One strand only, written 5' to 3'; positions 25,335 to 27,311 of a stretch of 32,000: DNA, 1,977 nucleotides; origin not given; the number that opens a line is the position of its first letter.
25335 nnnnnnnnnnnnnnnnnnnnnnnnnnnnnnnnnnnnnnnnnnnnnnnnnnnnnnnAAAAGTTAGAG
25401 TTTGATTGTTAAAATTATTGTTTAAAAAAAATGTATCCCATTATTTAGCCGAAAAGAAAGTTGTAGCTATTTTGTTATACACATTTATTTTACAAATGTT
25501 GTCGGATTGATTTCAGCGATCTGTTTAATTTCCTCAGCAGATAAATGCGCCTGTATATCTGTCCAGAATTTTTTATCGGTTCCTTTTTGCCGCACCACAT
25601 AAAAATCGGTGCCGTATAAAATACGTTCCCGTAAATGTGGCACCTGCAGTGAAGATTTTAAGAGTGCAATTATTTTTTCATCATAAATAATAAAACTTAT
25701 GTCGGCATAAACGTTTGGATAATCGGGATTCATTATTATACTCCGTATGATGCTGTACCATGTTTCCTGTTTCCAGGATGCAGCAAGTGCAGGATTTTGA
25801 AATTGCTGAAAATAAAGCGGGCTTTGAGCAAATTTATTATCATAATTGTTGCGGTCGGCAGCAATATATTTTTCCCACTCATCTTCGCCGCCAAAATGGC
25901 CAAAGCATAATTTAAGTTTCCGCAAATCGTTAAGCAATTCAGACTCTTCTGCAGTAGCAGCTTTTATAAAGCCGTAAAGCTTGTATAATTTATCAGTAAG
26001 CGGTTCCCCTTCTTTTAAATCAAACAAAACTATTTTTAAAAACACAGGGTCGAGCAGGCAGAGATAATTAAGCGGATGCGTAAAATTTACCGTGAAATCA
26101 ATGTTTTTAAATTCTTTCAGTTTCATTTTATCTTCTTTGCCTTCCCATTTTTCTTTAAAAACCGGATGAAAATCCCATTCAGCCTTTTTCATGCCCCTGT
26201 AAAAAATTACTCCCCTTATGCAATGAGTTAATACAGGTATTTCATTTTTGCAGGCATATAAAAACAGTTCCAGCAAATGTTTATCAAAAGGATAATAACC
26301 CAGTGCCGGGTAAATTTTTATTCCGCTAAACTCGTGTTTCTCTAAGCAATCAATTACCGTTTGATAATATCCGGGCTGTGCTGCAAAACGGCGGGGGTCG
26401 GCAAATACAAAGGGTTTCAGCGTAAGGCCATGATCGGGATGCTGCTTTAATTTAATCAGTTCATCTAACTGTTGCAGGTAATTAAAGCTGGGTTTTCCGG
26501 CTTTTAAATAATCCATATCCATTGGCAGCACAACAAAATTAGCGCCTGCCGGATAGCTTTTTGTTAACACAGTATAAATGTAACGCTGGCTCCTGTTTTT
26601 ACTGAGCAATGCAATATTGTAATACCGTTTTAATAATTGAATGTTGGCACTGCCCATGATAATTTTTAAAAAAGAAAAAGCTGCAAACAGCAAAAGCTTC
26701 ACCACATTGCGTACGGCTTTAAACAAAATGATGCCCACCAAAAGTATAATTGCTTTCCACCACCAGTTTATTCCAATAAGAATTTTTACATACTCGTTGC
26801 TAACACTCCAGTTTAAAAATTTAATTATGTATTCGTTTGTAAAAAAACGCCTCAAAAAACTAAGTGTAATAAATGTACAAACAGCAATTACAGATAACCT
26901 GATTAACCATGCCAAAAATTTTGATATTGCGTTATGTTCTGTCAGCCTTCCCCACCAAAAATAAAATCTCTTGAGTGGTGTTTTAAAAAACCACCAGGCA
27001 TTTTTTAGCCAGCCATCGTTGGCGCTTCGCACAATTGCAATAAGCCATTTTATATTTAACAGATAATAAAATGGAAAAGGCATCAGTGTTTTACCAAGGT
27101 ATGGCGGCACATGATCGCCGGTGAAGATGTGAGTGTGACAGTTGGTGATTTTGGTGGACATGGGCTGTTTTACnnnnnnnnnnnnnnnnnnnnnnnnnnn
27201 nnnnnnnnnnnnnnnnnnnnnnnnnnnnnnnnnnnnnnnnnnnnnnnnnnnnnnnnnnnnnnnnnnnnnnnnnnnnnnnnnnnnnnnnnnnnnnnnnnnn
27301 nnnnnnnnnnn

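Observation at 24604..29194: Candidate undescribed envelope-spanning module: AT-rich outer-membrane protein + membrane-inserted amidohydrolase + leaderless PG-binding goose-type lysozyme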

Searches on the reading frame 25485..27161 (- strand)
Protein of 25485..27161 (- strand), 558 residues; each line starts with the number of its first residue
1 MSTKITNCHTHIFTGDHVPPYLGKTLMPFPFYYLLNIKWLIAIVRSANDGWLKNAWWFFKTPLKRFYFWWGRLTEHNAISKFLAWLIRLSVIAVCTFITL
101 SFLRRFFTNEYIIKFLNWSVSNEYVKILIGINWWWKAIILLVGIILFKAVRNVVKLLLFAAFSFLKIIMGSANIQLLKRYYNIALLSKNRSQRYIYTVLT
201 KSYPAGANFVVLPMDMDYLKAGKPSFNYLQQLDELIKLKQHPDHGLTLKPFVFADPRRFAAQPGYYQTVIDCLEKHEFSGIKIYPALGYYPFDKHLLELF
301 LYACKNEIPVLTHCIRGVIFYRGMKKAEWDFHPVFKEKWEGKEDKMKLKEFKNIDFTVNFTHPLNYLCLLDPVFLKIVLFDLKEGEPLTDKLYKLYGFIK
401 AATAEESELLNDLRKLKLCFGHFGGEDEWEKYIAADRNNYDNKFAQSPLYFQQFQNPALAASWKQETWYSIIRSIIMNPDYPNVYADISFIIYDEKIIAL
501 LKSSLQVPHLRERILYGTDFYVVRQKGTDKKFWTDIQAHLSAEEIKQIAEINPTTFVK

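Call 3: search_protein_families(library=pfam, proteins=[window:25485-27161:-], max_evalue=0.1)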
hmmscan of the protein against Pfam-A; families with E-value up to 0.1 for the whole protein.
window:25485-27161:- (558 aa): 1 family
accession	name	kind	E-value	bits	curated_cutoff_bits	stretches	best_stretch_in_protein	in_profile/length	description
PF04909.20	Amidohydro_2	-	1.1e-07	32.4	26.4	1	480-556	201-286/289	Amidohydrolase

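Call 4: search_protein_families(library=padloc, proteins=[window:25485-27161:-], max_evalue=0.1)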
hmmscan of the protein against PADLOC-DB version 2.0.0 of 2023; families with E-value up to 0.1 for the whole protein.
window:25485-27161:- (558 aa): 0 families

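Call 5: search_protein_families(library=ncbifam, proteins=[window:25485-27161:-], max_evalue=0.1)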
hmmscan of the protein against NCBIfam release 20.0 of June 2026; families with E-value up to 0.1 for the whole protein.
window:25485-27161:- (558 aa): 0 families

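Call 6: search_protein_families(library=phrogs, proteins=[window:25485-27161:-], max_evalue=0.1)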
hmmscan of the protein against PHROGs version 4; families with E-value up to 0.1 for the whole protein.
window:25485-27161:- (558 aa): 0 families

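Call 8: search_solved_structures(query=window:25485-27161:-, max_evalue=1, show_alignments=2)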
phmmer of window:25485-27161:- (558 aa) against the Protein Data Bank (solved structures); distinct sequences matched with E-value up to 1: 0.
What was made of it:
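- On Amidohydrolase superfamily, Pfam Amidohydro_2 (PF04909): g2: The sequence search of the PDB found nothing (call 8).
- Tried and rejected: The sequence search of the PDB with g2 gave nothing (call 8).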

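Call 9: find_homologous_proteins(query=window:25485-27161:-)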
Query window:25485-27161:- (558 aa): 1009 proteins with E <= 0.001 among 7574 candidates; the best 120 are listed.
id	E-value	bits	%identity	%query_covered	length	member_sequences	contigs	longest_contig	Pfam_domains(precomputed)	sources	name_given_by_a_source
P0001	0.0e+0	1303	100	100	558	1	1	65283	PF04909.21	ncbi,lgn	-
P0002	0.0e+0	1020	78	100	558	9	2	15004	PF04909.21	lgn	-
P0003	3.9e-257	873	67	99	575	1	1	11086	PF04909.21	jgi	jgi:predicted TIM-barrel fold metal-dependent hydrolase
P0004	4.9e-254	862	66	100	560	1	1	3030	PF04909.21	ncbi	-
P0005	3.0e-253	860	77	85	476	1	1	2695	PF04909.21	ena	-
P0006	6.1e-253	859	69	100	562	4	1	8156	PF04909.21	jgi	jgi:hypothetical protein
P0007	1.7e-252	857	66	99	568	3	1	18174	PF04909.21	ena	-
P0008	1.3e-247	841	65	100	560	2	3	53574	PF04909.21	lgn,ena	-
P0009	5.4e-247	839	66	100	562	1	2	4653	PF04909.21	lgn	-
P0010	9.1e-247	838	65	100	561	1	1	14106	PF04909.21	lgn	-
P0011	1.1e-246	838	66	100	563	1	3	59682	PF04909.21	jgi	jgi:hypothetical protein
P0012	5.8e-246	836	68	99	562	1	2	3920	PF04909.21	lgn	-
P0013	2.9e-242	823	64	100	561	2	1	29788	PF04909.21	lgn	-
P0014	7.2e-240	816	64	100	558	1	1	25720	PF04909.21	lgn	-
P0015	2.9e-238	810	64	100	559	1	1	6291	PF04909.21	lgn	-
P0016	6.8e-238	809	66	95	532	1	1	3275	PF04909.21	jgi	-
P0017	1.0e-236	805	64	100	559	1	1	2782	PF04909.21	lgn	-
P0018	2.4e-231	787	61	100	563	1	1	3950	PF04909.21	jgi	jgi:predicted TIM-barrel fold metal-dependent hydrolase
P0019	7.0e-230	783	61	100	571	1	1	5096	PF04909.21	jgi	jgi:hypothetical protein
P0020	1.5e-228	778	62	99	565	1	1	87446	PF04909.21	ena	-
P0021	4.4e-227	773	60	99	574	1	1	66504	PF04909.21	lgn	-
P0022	2.5e-176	606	48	99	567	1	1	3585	PF04909.21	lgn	-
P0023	4.9e-133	463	44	100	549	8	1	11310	PF04909.21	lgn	-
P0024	1.3e-132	461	44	100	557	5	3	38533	PF04909.21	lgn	-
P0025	1.5e-131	458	44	100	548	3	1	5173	PF04909.21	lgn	-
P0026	1.6e-129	451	43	99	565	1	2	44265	PF04909.21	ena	-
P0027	6.2e-129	449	43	99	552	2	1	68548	PF04909.21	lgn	-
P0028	3.4e-128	447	43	99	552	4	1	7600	PF04909.21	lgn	-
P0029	1.1e-127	445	42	100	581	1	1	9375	PF04909.21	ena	-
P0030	5.4e-127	443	41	99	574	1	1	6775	PF04909.21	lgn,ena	-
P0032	3.3e-124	434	42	99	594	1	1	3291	PF04909.21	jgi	jgi:predicted TIM-barrel fold metal-dependent hydrolase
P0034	4.1e-124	433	41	99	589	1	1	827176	PF04909.21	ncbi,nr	ncbi:MAG: hypothetical protein KF763_15625 [Cyclobacteriaceae bacterium]|nr:hypothetical protein [Cy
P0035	4.2e-124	433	41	99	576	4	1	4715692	PF04909.21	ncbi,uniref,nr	ncbi:hypothetical protein DDI74_11140 [Chryseobacterium gleum]|uniref:amidohydrolase family protein 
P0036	1.0e-123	432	41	100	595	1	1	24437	PF04909.21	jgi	jgi:hypothetical protein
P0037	5.7e-123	430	41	99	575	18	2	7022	PF04909.21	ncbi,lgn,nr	ncbi:MAG: amidohydrolase [Chryseobacterium sp.]|nr:amidohydrolase [Chryseobacterium sp.] MDN5477388.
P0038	2.0e-122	428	41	99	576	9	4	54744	PF04909.21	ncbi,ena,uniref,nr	ncbi:amidohydrolase family protein [Sphingobacterium siyangense]|uniref:Amidohydrolase-related domai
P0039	2.5e-121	424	40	100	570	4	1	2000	PF04909.21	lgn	-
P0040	5.7e-121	423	41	99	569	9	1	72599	PF04909.21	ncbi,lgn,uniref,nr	ncbi:amidohydrolase family protein [Chryseobacterium sp.]|uniref:amidohydrolase family protein n=1 T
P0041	7.1e-121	423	41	99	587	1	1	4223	PF04909.21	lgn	-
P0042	1.3e-120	422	41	99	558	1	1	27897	PF04909.21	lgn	-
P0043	4.2e-120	420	42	99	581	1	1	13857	PF04909.21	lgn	-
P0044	7.0e-120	419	40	99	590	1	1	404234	PF04909.21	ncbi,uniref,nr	ncbi:amidohydrolase family protein [Adhaeribacter soli]|uniref:Amidohydrolase family protein n=1 Tax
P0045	8.6e-120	419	39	99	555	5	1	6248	PF04909.21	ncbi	ncbi:hypothetical protein BH09BAC4_BH09BAC4_43190 [soil metagenome]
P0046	9.0e-120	419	41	99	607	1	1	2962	PF04909.21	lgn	-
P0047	4.7e-119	417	40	99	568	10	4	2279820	PF04909.21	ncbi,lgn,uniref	ncbi:amidohydrolase family protein [Chryseobacterium sp.]|uniref:amidohydrolase family protein n=1 T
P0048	2.4e-118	414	40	99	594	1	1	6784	PF04909.21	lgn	-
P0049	4.3e-118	413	41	99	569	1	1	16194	PF04909.21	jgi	jgi:predicted TIM-barrel fold metal-dependent hydrolase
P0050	9.7e-118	412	39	99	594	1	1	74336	PF04909.21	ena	-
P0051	1.1e-117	412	40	100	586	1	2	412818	PF04909.21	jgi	jgi:predicted TIM-barrel fold metal-dependent hydrolase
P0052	1.3e-117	412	40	100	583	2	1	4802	PF04909.21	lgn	-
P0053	3.3e-117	411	41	99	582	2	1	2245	PF04909.21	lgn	-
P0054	6.7e-117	410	40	99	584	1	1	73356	PF04909.21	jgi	jgi:predicted TIM-barrel fold metal-dependent hydrolase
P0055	8.7e-117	409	40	100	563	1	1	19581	PF04909.21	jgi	-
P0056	9.2e-117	409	39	99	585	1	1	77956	PF04909.21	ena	-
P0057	1.2e-116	409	41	99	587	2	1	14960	PF04909.21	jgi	jgi:hypothetical protein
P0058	3.8e-116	407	40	99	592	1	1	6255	PF04909.21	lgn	-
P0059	6.3e-116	406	40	99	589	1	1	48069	PF04909.21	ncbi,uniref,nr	ncbi:MAG: hypothetical protein SFV55_17545 [Haliscomenobacter sp.]|uniref:hypothetical protein n=1 T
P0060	6.4e-116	406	40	99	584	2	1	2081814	PF04909.21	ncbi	ncbi:MAG: hypothetical protein V4604_04805 [Bacteroidota bacterium]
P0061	8.7e-116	406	40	99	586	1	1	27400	PF04909.21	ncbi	-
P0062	9.9e-116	406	40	99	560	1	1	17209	PF04909.21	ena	-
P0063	1.2e-115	405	41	99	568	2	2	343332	PF04909.21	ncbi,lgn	-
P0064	1.9e-115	405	39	99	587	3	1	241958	PF04909.21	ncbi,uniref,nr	ncbi:hypothetical protein SanaruYs_37470 [Chryseotalea sanaruensis]|uniref:Uncharacterized protein n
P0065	2.9e-115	404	40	99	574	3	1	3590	PF04909.21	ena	-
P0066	3.7e-115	404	39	100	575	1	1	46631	PF04909.21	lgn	-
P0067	5.7e-115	403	39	99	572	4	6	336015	PF04909.21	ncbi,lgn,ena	-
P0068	6.7e-115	403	41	100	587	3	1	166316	PF04909.21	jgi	-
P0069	1.6e-114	402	39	99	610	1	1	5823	PF04909.21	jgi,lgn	jgi:hypothetical protein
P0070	2.3e-114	401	39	100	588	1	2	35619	PF04909.21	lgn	-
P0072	2.6e-114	401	38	99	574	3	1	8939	PF04909.21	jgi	jgi:predicted TIM-barrel fold metal-dependent hydrolase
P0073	2.8e-114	401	39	99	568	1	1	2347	PF04909.21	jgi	jgi:predicted TIM-barrel fold metal-dependent hydrolase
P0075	6.4e-114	400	39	99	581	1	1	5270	PF04909.21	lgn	-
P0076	7.2e-114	399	40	99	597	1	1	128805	PF04909.21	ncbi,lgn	ncbi:Amidohydrolase [compost metagenome]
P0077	8.0e-114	399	38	99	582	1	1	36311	PF04909.21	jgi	jgi:predicted TIM-barrel fold metal-dependent hydrolase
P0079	3.1e-113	397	39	99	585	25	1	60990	PF04909.21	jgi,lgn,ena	-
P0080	6.8e-113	396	40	99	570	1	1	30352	PF04909.21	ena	-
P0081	1.1e-112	396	38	99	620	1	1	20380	PF04909.21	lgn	-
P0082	1.1e-112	396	39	99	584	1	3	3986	PF04909.21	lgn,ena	-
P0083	1.2e-112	395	39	99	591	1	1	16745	PF04909.21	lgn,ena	-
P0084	1.4e-112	395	39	99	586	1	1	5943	PF04909.21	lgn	-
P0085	2.5e-112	394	37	99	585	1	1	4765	PF04909.21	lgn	-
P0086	2.6e-112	394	39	100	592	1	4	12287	PF04909.21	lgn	-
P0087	3.7e-112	394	38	99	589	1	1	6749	PF04909.21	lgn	-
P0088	6.7e-112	393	37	99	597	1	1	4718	PF04909.21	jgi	jgi:hypothetical protein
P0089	6.8e-112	393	39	99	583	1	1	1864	PF04909.21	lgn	-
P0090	7.1e-112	393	39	99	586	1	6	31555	PF04909.21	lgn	-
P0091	7.2e-112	393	39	99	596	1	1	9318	PF04909.21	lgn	-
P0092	1.5e-111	392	39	100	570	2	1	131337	PF04909.21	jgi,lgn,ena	-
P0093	1.6e-111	392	39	99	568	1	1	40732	PF04909.21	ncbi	-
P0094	1.6e-111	392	37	99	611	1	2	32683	PF04909.21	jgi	jgi:predicted TIM-barrel fold metal-dependent hydrolase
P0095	1.6e-111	392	39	99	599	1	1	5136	PF04909.21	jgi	jgi:predicted TIM-barrel fold metal-dependent hydrolase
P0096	2.6e-111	391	38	100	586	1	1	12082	PF04909.21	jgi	jgi:predicted TIM-barrel fold metal-dependent hydrolase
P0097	3.5e-111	391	38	99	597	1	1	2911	PF04909.21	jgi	-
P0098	3.6e-111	391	42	86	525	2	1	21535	PF04909.21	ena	-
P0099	4.2e-111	390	39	99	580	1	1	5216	PF04909.21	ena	-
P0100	5.1e-111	390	40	99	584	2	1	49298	PF04909.21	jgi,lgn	-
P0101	5.1e-111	390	38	99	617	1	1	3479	PF04909.21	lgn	-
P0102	7.7e-111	390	39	99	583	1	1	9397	PF04909.21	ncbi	-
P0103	9.0e-111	389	39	99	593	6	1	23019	PF04909.21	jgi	jgi:predicted TIM-barrel fold metal-dependent hydrolase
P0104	9.8e-111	389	39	99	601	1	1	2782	PF04909.21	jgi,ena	-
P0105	1.2e-110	389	39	99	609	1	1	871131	PF04909.21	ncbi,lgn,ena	-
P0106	1.9e-110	388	39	99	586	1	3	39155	PF04909.21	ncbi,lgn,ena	-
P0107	2.1e-110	388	38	99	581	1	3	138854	PF04909.21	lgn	-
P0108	2.2e-110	388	39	99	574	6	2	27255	PF04909.21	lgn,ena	-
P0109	2.4e-110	388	40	99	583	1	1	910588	PF04909.21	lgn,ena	-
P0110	2.5e-110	388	38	99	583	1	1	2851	PF04909.21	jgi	jgi:Amidohydrolase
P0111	2.8e-110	388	37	99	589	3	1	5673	PF04909.21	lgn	-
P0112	3.8e-110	387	38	99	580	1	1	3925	PF04909.21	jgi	jgi:predicted TIM-barrel fold metal-dependent hydrolase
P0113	3.9e-110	387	38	99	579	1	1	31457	PF04909.21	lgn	-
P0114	5.0e-110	387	39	99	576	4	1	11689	PF04909.21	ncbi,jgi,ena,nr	ncbi:MAG TPA: hypothetical protein VNU72_05600 [Puia sp.]|nr:hypothetical protein [Puia sp.]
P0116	6.1e-110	387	38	99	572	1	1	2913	PF04909.21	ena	-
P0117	6.2e-110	387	38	99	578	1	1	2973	PF04909.21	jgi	jgi:hypothetical protein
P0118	6.3e-110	386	38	99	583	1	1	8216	PF04909.21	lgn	-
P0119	6.4e-110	386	38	100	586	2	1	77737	PF04909.21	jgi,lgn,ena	-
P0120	7.3e-110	386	38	99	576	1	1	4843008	PF04909.21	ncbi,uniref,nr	ncbi:amidohydrolase family protein [Flavobacterium psychrotrophum]|uniref:amidohydrolase family prot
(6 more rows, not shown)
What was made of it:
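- On Amidohydrolase superfamily, Pfam Amidohydro_2 (PF04909): g2: Precomputed PF04909 hits exist for most homologues (call 9).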

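Call 11: find_related_loci(query=A1, collection=genome_contigs, flank=8000)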
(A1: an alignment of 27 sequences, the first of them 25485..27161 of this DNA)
Query A1 (558 aa) in genome_contigs; peptide patterns used: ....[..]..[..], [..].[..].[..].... (x = any residue, [..] = any of these).
320 stretches matched a pattern; 250 encode a relative of the query (tblastn E <= 1e-3); the best 80 are kept; 80 distinct loci.
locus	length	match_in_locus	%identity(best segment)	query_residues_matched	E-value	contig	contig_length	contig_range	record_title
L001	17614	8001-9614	43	1-557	2e-136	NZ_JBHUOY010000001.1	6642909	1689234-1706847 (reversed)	Chitinophaga cymbidii strain KCTC 23738 velvet_auto_83_1, whole genome shotgun sequence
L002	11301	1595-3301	41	5-558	6e-130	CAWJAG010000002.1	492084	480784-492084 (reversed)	MAG: uncultured Chitinophagaceae bacterium isolate MFD04651.bin.2.139 genome assembly, contig: contig_1449, whole genome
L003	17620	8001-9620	40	5-557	2e-128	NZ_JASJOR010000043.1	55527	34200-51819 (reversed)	Xanthocytophaga flavus strain NT2B1 NODE_43_length_55527_cov_26.173177, whole genome shotgun sequence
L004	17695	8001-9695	41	5-558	3e-127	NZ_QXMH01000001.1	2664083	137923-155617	Chitinophaga alhagiae strain T22 Scaffold1, whole genome shotgun sequence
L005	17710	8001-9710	40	5-557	6e-124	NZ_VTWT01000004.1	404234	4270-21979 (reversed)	Adhaeribacter soli strain MA2 NODE_4_length_404234_cov_164.904975, whole genome shotgun sequence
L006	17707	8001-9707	41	5-557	7e-124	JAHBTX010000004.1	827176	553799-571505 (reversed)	MAG: Cyclobacteriaceae bacterium isolate ACE_BAC22 BAC22_4, whole genome shotgun sequence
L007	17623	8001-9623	40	7-557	6e-124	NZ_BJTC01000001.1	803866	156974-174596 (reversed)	Chryseobacterium sp. ON_d1 sequence01, whole genome shotgun sequence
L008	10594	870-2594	40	5-557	2e-123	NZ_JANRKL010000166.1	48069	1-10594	MAG: Haliscomenobacter sp. isolate bins.171 k141_3953563, whole genome shotgun sequence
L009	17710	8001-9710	40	5-557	3e-122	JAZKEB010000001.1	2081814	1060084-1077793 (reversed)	MAG: Bacteroidota bacterium isolate DC_HB_02_SPN181219-bin012_1 DCHB02SPN_B012_1_000000000001, whole genome shotgun sequ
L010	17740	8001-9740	39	5-558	5e-122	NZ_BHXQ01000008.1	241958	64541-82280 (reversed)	Chryseotalea sanaruensis strain Ys Contig08, whole genome shotgun sequence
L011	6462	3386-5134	40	2-558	4e-122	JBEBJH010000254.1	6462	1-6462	MAG: Cyclobacteriaceae bacterium isolate SF2_4 NODE_5283_length_6462_cov_6.429672, whole genome shotgun sequence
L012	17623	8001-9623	41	7-557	1e-121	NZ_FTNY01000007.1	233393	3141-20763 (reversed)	Chryseobacterium shigense strain DSM 17126, whole genome shotgun sequence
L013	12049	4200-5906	39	5-557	8e-121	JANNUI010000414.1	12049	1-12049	MAG: Chitinophagaceae bacterium isolate SOY_30_metabat_234_sub SOY_30_k141_753758, whole genome shotgun sequence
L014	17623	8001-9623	41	7-557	2e-120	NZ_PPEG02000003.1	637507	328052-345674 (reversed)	Chryseobacterium viscerum strain 687B-08 scaffold_3, whole genome shotgun sequence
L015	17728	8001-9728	38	5-558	5e-120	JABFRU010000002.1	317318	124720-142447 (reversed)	MAG: Chitinophagaceae bacterium isolate S-RSF-IL-01 seq_1, whole genome shotgun sequence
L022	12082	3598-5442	37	4-558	1e-115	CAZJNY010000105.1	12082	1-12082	MAG TPA_asm: uncultured Flavihumibacter sp. isolate binchicken_co214_28 genome assembly, contig: NODE_6152_length_12082_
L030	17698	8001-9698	38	3-558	2e-113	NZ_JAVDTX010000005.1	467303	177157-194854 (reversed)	Flavobacterium granuli strain BE124 Ga0454518_05, whole genome shotgun sequence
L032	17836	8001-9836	37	5-557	5e-113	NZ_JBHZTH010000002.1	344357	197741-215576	Winogradskyella sp. PE311 NODE_3_length_344357_cov_15.004055, whole genome shotgun sequence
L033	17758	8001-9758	36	5-558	7e-113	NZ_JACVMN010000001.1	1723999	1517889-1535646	Flagellimonas sp. S3867 NODE_1_length_1723999_cov_70.148804, whole genome shotgun sequence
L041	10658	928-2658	37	5-557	3e-112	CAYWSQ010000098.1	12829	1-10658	MAG TPA_asm: uncultured Flavisolibacter sp. isolate SRP323723_co1_17 genome assembly, contig: NODE_4106_length_12829_cov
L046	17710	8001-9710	37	5-557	1e-111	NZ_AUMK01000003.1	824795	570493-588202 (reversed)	Aquimarina latercula DSM 2041 H526DRAFT_scaffold00002.2_C, whole genome shotgun sequence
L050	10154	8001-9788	37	2-557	6e-111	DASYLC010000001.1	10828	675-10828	MAG TPA_asm: Chitinophagaceae bacterium isolate SMAG_U4338 k141_2630856, whole genome shotgun sequence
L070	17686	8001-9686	37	5-558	2e-108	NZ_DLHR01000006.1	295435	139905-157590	MAG: Flavobacterium sp. UBA7663 UBA7663_contig_412, whole genome shotgun sequence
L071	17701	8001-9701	38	1-558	1e-108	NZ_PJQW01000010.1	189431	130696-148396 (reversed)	Flavobacterium sp. J27 Scaffold10, whole genome shotgun sequence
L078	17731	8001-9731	37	2-557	7e-107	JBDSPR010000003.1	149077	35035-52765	MAG: Chitinophagaceae bacterium isolate cluster1_bin.468 k127_6544633, whole genome shotgun sequence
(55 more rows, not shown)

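Call 15: find_encoding_contigs(protein=P0001, flank=10000, max_places=3)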
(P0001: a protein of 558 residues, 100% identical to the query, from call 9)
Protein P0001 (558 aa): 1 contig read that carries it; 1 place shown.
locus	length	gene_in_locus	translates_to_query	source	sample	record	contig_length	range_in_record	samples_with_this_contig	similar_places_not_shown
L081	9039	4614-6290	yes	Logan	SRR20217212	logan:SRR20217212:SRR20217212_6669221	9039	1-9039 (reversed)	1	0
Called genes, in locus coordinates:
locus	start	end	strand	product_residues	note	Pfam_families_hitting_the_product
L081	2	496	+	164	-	?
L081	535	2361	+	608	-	-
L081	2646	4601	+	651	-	-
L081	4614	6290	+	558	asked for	PF04909:Amidohydro_2 (faint)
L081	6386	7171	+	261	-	PF01471:PG_binding_1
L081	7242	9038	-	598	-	?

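Call 16: find_encoding_contigs(protein=P0002, flank=10000, max_places=3)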
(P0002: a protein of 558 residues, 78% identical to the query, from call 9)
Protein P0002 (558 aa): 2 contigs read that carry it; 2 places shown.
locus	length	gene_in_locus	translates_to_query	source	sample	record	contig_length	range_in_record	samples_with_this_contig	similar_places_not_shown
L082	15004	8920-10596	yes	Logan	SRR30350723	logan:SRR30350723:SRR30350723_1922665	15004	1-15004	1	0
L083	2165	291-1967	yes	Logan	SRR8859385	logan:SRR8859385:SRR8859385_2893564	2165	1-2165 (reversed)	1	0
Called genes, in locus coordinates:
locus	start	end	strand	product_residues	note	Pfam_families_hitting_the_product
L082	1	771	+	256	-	?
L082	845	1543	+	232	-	PF18306:LDcluster4, PF03641:Lysine_decarbox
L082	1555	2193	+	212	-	PF01596:Methyltransf_3, PF01135:PCMT (faint), PF13578:Methyltransf_24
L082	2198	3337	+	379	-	PF01832:Glucosaminidase, PF01476:LysM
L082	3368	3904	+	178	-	PF00156:Pribosyltran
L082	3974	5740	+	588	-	PF12450:vWF_A, PF00092:VWA, PF13519:VWA_2, PF13768:VWA_3, PF12034:YfbK_C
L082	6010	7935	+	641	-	-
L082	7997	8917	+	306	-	-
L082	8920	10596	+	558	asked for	PF04909:Amidohydro_2 (weak)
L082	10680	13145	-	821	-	PF13620:CarboxypepD_reg, PF13715:CarbopepD_reg_2 (weak), PF07715:Plug (weak), PF14905:OMP_b-brl_3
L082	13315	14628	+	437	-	PF00919:UPF0004, PF04055:Radical_SAM, PF01938:TRAM (weak), PF18693:TRAM_2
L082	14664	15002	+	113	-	?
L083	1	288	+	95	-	?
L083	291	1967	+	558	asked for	PF04909:Amidohydro_2 (weak)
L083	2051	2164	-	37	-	?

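Call 17: find_encoding_contigs(protein=P0008, flank=10000, max_places=3)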
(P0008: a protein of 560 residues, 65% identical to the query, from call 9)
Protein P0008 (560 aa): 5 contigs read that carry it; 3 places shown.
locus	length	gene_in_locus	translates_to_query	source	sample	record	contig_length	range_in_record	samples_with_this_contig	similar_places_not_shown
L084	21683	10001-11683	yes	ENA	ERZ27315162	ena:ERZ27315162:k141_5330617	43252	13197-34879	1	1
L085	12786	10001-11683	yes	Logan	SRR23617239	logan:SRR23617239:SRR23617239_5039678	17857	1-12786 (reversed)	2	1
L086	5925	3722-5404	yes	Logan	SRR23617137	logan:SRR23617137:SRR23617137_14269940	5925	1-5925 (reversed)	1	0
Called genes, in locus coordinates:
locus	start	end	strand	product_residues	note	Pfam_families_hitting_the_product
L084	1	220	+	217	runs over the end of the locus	-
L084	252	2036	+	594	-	PF00246:Peptidase_M14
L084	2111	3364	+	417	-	-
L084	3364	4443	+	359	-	PF00082:Peptidase_S8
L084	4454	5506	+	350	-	-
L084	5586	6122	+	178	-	-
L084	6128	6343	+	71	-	-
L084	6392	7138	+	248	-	-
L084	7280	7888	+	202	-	-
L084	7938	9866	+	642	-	PF02463:SMC_N, PF11398:DUF2813 (weak), PF13175:AAA_15, PF13476:AAA_23, PF13304:AAA_21, PF20469:OLD-like_TOPRIM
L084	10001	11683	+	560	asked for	PF04909:Amidohydro_2 (faint)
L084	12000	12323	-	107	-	-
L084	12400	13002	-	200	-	PF01966:HD (weak)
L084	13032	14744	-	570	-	PF14716:HHH_8, PF14520:HHH_5 (faint), PF02811:PHP (weak)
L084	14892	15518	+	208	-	PF13505:OMP_b-brl (weak), PF13568:OMP_b-brl_2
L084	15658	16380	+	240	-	PF10108:DNA_pol_B_exo2, PF13482:RNase_H_2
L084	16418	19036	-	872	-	PF02861:Clp_N, PF00004:AAA, PF17871:AAA_lid_9, PF00158:Sigma54_activat (weak), PF00004:AAA, PF07724:AAA_2, PF07728:AAA_5, PF10431:ClpB_D2-small, +5 more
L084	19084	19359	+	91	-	-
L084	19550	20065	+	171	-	PF04239:DUF421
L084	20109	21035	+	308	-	PF08331:QueG_DUF1730, PF25160:LdpA_Fe-S-bd (faint), PF00037:Fer4 (faint), PF13237:Fer4_10 (faint), PF13484:Fer4_16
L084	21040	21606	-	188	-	-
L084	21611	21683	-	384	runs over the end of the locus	-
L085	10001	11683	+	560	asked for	PF04909:Amidohydro_2 (faint)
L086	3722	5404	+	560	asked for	PF04909:Amidohydro_2 (faint)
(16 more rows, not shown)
